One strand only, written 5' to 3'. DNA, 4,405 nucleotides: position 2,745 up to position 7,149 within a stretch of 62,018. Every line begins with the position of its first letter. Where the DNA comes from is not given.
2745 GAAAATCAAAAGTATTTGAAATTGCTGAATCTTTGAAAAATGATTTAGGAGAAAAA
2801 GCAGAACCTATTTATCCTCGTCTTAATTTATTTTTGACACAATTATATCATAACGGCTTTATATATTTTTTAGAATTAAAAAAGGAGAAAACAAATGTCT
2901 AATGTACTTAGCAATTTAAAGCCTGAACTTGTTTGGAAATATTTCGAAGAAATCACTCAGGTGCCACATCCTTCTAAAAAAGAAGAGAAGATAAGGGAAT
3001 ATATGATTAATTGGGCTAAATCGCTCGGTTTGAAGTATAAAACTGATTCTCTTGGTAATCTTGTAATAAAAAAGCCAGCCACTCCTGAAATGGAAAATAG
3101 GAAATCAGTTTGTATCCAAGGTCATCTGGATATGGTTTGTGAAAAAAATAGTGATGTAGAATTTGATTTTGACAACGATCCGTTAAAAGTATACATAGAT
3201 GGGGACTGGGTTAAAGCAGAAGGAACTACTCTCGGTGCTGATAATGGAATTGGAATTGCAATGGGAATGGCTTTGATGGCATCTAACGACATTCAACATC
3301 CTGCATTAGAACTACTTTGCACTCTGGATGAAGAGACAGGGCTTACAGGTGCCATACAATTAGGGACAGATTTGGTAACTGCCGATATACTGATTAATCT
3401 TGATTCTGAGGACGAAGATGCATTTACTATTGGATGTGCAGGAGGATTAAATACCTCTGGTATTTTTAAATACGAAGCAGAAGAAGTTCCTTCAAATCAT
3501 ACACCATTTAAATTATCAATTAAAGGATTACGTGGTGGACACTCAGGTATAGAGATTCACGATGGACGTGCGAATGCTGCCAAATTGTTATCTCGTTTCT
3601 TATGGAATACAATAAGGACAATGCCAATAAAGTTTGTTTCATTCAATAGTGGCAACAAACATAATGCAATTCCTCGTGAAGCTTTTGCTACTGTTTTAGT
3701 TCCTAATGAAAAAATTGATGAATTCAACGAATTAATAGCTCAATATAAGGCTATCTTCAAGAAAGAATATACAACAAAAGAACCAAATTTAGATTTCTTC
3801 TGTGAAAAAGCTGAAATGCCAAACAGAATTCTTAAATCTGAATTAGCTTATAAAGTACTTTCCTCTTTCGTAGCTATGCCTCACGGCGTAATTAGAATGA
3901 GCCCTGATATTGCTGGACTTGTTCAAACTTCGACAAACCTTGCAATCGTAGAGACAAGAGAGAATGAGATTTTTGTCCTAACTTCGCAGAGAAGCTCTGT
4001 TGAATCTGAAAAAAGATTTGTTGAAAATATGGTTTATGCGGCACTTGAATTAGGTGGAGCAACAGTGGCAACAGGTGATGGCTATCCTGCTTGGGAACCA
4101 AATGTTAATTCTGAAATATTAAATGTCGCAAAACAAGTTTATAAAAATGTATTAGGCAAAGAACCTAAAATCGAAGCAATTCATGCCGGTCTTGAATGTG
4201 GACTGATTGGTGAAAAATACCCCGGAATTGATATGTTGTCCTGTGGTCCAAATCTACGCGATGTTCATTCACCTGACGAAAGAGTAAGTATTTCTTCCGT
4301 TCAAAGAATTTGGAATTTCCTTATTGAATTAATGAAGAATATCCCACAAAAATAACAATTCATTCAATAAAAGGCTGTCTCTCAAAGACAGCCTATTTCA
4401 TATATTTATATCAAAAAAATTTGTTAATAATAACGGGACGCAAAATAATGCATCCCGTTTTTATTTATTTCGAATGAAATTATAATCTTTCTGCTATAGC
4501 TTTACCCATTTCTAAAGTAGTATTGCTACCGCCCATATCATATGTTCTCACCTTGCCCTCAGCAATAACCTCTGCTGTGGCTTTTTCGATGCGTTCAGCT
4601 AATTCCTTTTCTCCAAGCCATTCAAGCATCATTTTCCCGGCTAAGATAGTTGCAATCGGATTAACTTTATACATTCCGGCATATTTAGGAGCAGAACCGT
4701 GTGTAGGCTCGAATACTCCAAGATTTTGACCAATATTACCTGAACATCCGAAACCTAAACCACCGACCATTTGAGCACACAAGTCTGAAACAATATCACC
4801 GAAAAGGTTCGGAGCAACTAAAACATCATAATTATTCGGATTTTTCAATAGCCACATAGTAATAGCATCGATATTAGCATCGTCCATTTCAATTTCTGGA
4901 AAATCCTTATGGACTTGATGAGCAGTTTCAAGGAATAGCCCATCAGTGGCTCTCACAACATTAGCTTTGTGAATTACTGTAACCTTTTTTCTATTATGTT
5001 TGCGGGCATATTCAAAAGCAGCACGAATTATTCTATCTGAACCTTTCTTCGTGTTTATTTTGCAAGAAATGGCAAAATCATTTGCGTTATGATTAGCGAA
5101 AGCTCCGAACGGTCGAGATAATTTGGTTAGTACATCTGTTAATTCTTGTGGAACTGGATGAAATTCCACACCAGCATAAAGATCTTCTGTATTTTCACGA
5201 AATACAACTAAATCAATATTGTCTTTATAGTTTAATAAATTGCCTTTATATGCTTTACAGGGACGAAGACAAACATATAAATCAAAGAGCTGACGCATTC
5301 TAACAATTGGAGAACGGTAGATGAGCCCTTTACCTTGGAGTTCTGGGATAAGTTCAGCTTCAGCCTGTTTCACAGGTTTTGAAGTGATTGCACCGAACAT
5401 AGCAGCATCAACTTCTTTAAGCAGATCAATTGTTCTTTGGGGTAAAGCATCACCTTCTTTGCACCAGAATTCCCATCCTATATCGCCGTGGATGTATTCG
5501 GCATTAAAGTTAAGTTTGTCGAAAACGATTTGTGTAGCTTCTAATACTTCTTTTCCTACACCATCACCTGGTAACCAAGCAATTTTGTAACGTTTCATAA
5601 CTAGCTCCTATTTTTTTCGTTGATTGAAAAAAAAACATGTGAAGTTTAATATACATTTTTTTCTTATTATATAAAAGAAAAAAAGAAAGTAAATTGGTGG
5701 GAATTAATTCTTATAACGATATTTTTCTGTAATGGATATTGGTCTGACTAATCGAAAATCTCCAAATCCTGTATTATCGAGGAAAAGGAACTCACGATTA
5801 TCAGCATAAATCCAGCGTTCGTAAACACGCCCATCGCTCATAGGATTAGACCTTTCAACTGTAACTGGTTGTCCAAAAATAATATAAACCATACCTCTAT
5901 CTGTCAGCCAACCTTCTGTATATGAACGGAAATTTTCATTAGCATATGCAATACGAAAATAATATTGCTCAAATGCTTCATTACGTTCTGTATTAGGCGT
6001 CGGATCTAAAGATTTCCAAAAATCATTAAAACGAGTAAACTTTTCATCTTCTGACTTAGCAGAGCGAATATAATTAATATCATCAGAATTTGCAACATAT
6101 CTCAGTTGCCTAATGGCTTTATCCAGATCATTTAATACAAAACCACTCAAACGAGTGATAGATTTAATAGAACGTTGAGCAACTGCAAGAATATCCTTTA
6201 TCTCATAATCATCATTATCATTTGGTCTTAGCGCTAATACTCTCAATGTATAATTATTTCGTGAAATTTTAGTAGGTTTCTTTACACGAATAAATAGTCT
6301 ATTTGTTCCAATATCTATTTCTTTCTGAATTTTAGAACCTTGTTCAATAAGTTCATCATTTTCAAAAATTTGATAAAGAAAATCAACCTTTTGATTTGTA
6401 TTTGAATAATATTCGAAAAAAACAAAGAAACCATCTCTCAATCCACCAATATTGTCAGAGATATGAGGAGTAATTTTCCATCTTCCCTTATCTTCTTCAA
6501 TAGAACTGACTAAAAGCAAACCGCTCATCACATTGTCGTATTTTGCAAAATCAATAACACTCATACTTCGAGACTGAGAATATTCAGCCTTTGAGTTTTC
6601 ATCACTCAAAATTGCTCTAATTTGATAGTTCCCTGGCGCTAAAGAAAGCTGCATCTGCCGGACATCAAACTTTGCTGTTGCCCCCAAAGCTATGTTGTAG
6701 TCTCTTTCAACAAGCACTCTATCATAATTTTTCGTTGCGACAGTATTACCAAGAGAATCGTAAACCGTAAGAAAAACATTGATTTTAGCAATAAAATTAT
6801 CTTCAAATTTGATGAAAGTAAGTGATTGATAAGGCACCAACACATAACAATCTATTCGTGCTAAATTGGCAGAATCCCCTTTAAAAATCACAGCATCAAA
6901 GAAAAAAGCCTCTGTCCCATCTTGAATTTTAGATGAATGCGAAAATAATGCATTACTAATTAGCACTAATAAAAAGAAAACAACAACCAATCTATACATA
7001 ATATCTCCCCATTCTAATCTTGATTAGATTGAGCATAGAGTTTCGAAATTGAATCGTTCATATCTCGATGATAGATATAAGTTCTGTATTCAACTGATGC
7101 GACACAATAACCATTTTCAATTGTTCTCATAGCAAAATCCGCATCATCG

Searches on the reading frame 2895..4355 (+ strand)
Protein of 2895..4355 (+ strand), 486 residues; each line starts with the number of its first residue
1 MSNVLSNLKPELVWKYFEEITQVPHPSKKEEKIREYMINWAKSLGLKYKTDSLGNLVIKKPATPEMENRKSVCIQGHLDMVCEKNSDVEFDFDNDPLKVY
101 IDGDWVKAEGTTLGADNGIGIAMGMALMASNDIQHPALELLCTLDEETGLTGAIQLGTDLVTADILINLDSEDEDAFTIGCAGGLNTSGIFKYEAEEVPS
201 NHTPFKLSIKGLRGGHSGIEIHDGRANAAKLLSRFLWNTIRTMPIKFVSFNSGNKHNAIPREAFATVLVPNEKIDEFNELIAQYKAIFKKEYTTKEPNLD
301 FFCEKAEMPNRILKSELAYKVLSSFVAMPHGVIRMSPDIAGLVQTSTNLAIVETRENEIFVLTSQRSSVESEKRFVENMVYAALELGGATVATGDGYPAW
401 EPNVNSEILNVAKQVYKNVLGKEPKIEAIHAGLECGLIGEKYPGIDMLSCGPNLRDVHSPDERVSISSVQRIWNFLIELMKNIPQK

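Call 72: search_protein_families(library=pfam, proteins=[window:2895-4355:+], max_evalue=0.00001)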
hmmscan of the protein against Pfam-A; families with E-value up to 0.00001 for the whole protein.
window:2895-4355:+ (486 aa): 2 families
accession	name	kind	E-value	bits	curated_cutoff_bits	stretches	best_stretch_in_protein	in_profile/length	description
PF01546.33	Peptidase_M20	-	3.9e-12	47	24.6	1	73-481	1-205/206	Peptidase family M20/M25/M40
PF07687.19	M20_dimer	-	3.7e-10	40.2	21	1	208-292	2-103/107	Peptidase dimerisation domain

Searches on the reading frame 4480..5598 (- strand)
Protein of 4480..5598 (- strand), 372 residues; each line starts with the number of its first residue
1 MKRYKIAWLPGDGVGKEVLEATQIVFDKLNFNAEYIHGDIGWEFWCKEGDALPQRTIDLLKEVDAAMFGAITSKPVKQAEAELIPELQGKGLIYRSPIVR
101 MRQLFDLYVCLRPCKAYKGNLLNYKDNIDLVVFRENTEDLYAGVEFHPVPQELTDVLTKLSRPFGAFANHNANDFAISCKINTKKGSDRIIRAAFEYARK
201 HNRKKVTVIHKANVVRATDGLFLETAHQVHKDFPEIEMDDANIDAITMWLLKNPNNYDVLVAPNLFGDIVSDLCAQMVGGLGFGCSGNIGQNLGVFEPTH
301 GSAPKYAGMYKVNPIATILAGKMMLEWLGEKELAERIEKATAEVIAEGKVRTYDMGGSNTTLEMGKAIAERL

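Call 27: search_protein_families(library=pfam, proteins=[window:4480-5598:-], max_evalue=0.001)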
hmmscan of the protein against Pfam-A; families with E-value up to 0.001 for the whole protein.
window:4480-5598:- (372 aa): 1 family
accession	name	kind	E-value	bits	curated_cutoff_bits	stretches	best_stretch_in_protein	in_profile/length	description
PF00180.25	Iso_dh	-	3.6e-90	303.2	27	1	5-368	1-348/348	Isocitrate/isopropylmalate dehydrogenase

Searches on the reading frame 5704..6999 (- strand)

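Call 27: search_protein_families(library=pfam, proteins=[window:5704-6999:-], max_evalue=0.001)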
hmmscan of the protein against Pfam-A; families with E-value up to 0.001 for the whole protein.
window:5704-6999:- (431 aa): 1 family
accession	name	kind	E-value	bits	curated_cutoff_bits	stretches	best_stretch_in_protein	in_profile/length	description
PF20094.4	GWxTD_dom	-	4.4e-21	75.8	26.9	1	291-403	29-131/172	GWxTD domain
